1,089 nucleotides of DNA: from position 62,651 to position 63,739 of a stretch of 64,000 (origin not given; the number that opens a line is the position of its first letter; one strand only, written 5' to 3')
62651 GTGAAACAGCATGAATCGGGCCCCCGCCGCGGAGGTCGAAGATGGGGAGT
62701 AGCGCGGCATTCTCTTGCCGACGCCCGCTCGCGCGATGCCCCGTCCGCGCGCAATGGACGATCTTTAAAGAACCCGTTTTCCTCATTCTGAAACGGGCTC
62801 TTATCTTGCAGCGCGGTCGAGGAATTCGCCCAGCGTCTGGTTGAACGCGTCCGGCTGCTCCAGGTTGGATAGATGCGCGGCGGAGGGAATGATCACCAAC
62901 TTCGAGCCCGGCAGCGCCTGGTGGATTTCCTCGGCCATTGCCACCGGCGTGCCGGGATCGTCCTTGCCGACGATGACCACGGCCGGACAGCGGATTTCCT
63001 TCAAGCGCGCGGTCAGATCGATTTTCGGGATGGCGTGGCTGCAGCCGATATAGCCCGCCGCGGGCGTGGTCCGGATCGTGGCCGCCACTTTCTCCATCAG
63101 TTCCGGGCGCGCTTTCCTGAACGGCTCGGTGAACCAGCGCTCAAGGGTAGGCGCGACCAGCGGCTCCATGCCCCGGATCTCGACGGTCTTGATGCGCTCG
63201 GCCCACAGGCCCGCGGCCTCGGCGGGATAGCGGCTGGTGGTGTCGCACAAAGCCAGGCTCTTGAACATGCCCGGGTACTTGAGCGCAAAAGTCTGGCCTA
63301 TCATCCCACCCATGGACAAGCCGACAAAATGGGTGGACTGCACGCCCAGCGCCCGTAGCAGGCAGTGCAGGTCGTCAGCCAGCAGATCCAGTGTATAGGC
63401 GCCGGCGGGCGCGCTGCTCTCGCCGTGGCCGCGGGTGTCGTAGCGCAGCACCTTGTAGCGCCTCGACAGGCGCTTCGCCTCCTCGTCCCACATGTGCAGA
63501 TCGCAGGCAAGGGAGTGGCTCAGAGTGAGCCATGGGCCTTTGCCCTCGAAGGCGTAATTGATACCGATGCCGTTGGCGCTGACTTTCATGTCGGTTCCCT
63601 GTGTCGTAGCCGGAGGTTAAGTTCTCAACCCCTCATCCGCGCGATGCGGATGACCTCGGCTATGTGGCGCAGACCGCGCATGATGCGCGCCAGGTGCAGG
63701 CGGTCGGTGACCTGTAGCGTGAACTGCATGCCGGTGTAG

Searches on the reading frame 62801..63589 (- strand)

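Call 15: search_protein_families(library=pfam, proteins=[window:62801-63589:-])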
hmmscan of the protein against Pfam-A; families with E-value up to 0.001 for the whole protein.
window:62801-63589:- (262 aa): 5 families
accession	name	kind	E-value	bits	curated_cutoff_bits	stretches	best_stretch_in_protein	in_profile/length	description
PF00561.26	Abhydrolase_1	-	5e-30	105.4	25.8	1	20-245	2-244/245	alpha/beta hydrolase fold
PF12697.13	Abhydrolase_6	-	1.2e-20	75.6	26.3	1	33-251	13-216/217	Alpha/beta hydrolase family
PF12146.15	Hydrolase_4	-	5.7e-14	52.4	27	1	38-240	24-233/239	Serine aminopeptidase, S33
PF03096.20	Ndr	-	3.6e-09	36.2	23.3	1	51-257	62-276/283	Ndr family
PF08386.16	Abhydrolase_4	-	2.5e-06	28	21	1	201-259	35-93/103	TAP-like protein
